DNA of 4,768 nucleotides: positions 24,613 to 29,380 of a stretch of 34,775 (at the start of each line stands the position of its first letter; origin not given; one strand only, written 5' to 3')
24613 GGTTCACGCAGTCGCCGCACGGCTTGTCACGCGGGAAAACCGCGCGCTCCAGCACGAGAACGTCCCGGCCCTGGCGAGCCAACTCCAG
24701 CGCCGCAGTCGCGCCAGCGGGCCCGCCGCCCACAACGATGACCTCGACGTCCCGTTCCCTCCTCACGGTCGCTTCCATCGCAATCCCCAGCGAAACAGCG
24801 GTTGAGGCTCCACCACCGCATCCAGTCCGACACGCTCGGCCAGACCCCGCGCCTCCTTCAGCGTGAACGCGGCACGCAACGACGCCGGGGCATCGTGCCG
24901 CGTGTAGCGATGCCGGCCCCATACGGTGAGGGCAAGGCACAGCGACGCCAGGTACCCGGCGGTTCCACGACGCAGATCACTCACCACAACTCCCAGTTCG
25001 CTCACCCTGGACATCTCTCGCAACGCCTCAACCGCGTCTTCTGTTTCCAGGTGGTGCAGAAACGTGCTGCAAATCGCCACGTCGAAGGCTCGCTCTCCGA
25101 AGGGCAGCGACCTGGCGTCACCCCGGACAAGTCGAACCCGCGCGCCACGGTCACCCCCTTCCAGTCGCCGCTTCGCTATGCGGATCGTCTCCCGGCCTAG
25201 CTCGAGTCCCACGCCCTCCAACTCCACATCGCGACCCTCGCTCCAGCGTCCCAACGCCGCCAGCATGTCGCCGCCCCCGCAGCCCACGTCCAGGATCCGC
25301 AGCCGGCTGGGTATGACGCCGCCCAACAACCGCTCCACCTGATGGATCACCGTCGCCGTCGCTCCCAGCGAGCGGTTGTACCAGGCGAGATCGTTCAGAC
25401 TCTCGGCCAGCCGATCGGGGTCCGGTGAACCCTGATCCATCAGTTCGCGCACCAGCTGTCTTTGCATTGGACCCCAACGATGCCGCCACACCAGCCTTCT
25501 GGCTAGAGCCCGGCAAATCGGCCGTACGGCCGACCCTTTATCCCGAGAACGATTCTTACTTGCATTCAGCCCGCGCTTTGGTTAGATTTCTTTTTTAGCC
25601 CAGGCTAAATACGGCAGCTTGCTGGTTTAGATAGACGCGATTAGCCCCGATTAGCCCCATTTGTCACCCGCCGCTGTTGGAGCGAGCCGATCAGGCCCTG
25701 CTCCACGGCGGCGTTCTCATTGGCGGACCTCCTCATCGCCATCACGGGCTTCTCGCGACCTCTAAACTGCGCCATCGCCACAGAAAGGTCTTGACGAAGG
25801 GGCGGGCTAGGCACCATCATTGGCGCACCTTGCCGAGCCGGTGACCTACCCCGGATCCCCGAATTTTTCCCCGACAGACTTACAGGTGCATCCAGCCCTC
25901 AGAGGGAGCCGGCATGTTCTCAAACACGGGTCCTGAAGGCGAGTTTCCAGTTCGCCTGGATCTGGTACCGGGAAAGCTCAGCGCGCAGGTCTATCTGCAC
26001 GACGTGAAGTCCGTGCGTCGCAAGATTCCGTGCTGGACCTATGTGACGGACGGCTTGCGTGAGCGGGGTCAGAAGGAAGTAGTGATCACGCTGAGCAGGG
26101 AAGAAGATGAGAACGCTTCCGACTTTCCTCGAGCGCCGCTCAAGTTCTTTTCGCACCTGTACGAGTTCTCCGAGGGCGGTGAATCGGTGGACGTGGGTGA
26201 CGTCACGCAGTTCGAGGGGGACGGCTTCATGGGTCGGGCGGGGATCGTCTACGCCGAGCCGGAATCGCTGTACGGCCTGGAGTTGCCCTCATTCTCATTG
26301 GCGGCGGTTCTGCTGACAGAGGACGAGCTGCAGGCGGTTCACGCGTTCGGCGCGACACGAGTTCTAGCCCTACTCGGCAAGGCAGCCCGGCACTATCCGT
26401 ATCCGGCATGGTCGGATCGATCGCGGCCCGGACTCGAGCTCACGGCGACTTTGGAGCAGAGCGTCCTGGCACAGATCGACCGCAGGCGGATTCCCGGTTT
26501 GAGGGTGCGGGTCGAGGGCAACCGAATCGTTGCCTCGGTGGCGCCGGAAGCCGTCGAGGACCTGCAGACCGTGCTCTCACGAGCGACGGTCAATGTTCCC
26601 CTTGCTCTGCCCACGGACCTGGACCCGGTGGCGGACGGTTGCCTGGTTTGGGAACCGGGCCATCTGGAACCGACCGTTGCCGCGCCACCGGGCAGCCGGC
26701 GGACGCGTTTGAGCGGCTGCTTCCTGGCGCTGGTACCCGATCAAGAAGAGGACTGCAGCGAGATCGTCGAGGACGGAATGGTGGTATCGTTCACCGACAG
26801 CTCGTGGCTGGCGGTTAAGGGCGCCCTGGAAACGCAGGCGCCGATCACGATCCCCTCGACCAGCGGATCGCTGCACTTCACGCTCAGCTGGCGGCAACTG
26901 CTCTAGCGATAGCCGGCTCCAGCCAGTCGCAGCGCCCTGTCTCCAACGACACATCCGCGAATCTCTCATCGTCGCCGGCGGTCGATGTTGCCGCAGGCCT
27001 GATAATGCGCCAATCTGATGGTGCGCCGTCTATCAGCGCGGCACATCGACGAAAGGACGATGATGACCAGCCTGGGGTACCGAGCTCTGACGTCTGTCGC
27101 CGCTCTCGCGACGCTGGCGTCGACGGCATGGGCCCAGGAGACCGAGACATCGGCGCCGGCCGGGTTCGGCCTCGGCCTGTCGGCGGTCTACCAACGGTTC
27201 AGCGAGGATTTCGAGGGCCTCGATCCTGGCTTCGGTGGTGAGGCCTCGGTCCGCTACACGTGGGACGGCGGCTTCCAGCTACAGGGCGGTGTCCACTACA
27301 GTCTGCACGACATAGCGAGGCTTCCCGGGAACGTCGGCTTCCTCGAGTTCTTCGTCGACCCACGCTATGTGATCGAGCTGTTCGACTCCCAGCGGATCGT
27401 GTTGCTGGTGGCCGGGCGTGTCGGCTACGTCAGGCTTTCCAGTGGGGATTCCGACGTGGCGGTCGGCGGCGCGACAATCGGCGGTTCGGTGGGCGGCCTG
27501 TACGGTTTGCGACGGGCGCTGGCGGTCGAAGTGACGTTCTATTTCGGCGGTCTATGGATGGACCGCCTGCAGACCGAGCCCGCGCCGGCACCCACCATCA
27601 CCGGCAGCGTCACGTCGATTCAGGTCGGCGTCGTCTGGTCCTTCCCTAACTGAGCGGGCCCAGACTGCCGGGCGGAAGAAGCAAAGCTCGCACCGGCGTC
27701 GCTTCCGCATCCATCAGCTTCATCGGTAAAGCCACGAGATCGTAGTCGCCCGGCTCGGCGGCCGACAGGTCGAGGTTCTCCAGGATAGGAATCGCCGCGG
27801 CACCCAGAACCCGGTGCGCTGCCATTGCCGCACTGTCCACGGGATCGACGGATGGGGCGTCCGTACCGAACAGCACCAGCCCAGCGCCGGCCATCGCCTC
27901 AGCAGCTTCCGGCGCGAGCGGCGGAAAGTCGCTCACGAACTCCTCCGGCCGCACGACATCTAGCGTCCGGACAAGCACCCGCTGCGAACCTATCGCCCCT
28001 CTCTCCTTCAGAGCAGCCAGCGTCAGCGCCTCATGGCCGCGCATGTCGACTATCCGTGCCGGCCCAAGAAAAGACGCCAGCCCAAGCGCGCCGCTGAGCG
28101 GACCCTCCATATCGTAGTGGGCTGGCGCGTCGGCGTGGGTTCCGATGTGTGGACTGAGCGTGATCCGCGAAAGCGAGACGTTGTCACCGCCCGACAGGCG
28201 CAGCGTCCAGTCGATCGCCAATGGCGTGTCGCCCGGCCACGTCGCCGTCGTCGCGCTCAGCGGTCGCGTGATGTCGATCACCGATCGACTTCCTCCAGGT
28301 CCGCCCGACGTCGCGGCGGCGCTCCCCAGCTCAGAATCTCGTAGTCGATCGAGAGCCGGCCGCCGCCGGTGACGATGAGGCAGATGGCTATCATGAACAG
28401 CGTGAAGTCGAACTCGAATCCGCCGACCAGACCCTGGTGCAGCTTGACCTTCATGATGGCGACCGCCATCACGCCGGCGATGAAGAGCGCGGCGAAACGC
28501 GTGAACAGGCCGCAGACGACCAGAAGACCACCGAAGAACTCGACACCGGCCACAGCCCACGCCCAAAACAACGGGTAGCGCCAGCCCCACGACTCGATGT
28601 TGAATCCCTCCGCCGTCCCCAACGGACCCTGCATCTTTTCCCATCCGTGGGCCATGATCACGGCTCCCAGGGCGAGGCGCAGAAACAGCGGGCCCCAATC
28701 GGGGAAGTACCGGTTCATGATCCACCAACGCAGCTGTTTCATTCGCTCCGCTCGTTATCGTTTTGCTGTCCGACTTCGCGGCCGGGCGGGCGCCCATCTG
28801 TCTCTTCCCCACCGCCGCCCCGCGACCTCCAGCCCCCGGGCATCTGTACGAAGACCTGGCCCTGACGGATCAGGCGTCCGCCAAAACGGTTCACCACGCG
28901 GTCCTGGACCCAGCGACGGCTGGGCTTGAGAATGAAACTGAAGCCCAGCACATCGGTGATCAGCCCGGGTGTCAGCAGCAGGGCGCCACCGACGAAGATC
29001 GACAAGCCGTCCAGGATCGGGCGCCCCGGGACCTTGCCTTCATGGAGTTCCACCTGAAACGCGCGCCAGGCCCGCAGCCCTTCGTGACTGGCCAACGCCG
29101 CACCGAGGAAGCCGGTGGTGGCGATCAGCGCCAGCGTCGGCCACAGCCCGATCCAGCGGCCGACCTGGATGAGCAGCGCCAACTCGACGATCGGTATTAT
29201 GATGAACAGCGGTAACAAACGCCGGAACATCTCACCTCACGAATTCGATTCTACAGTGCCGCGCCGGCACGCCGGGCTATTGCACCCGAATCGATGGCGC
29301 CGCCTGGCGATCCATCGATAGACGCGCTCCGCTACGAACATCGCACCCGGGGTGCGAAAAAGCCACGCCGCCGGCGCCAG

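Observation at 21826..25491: Translationally coupled methyltransferase / FAD-enzyme / SRPBCC / stand-alone ketosynthase cluster: possible uncharacterised phenolic-lipid or quinone-like pathway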

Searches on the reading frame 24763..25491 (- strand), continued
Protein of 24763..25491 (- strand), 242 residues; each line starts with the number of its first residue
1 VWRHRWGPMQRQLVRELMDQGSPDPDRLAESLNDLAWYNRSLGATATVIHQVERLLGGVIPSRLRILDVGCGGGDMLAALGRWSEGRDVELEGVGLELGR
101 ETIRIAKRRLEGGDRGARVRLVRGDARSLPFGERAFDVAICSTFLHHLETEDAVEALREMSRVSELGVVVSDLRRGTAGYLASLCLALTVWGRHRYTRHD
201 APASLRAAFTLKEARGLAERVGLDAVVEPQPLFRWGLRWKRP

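Call 68: find_encoding_contigs(protein=P0214, flank=6000, max_places=1)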
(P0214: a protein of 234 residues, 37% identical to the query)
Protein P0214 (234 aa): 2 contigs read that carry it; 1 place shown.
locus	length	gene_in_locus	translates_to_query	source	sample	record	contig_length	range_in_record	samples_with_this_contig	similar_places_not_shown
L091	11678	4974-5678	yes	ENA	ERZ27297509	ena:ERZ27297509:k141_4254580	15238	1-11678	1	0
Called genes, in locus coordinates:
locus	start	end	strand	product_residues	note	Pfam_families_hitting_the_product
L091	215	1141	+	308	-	PF08450:SGL (faint)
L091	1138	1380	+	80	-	PF21742:DUF6868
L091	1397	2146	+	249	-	PF00535:Glycos_transf_2, PF10111:Glyco_tranf_2_2, PF13641:Glyco_tranf_2_3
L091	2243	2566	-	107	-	-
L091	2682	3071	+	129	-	-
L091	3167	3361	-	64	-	-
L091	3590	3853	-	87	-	-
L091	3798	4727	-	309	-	PF09754:PAC2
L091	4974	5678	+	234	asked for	PF01209:Ubie_methyltran (weak), PF13847:Methyltransf_31, PF08241:Methyltransf_11, PF08242:Methyltransf_12, PF13649:Methyltransf_25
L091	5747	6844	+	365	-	PF01494:FAD_binding_3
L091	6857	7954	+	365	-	PF00195:Chal_sti_synt_N, PF08392:FAE1_CUT1_RppA, PF08545:ACP_syn_III (weak), PF02797:Chal_sti_synt_C, PF08541:ACP_syn_III_C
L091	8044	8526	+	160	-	-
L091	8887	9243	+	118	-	-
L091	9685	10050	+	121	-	PF07505:DUF5131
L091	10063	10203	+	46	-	-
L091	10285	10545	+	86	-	PF12728:HTH_17, PF24964:DUF7769 (faint), PF00376:MerR (weak)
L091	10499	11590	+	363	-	PF00589:Phage_integrase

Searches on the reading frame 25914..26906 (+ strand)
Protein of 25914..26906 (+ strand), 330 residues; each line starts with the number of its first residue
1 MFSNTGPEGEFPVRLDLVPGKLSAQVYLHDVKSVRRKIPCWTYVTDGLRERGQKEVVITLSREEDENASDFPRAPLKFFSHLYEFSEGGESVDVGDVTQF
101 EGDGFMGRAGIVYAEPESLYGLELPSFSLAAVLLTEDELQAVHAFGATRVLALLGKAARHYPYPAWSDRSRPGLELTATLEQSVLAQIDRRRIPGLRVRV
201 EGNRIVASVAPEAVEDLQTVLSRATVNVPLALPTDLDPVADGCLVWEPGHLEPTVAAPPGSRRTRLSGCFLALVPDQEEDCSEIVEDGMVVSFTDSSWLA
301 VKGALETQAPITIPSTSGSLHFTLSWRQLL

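Call 14: search_protein_families(library=pfam, proteins=[window:25914-26906:+], max_evalue=0.0001)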
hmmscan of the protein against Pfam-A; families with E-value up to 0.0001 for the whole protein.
window:25914-26906:+ (330 aa): 1 family
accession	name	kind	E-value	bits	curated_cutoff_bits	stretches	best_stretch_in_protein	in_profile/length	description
PF11979.13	SARA_C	-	3.9e-11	43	25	1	129-315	7-205/353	Smad anchor for receptor activation-like, C-terminal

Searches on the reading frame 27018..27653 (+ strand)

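Call 14: search_protein_families(library=pfam, proteins=[window:27018-27653:+], max_evalue=0.0001)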
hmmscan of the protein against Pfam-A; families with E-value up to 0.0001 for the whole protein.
window:27018-27653:+ (211 aa): 1 family
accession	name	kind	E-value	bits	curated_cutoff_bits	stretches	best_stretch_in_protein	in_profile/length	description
PF13505.12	OMP_b-brl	-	4.8e-09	37.1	28.7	1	26-209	2-175/175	Outer membrane protein beta-barrel domain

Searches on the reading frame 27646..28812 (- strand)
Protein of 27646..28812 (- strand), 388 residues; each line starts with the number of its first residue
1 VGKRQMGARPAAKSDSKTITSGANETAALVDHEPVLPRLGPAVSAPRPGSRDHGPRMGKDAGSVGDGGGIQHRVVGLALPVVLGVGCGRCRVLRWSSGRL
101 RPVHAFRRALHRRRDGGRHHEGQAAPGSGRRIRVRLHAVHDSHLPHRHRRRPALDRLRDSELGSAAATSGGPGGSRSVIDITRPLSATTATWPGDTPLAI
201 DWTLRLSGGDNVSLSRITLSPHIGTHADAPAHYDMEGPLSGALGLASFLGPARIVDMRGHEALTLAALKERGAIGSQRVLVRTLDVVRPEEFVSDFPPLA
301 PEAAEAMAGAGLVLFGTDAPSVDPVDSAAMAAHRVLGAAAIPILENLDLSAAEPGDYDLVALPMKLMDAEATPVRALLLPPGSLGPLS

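Call 14: search_protein_families(library=pfam, proteins=[window:27646-28812:-], max_evalue=0.0001)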
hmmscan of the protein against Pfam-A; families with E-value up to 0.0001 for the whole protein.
window:27646-28812:- (388 aa): 1 family
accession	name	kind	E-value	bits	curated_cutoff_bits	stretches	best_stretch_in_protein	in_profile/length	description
PF04199.19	Cyclase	-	2.4e-17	63.9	23.1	1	179-324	1-142/142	Putative cyclase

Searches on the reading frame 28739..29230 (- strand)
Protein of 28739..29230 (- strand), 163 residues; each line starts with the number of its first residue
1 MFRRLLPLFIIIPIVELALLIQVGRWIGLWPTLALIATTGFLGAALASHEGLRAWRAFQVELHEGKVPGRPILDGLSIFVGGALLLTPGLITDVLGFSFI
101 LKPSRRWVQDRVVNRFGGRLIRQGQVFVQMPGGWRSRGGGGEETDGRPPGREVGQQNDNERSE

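Call 14: search_protein_families(library=pfam, proteins=[window:28739-29230:-], max_evalue=0.0001)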
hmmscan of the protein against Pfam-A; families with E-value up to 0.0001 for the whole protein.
window:28739-29230:- (163 aa): 1 family
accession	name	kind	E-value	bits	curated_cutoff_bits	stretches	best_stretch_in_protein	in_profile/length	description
PF04186.18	FxsA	-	4.6e-35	120.5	25.2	1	8-113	2-107/109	FxsA cytoplasmic membrane protein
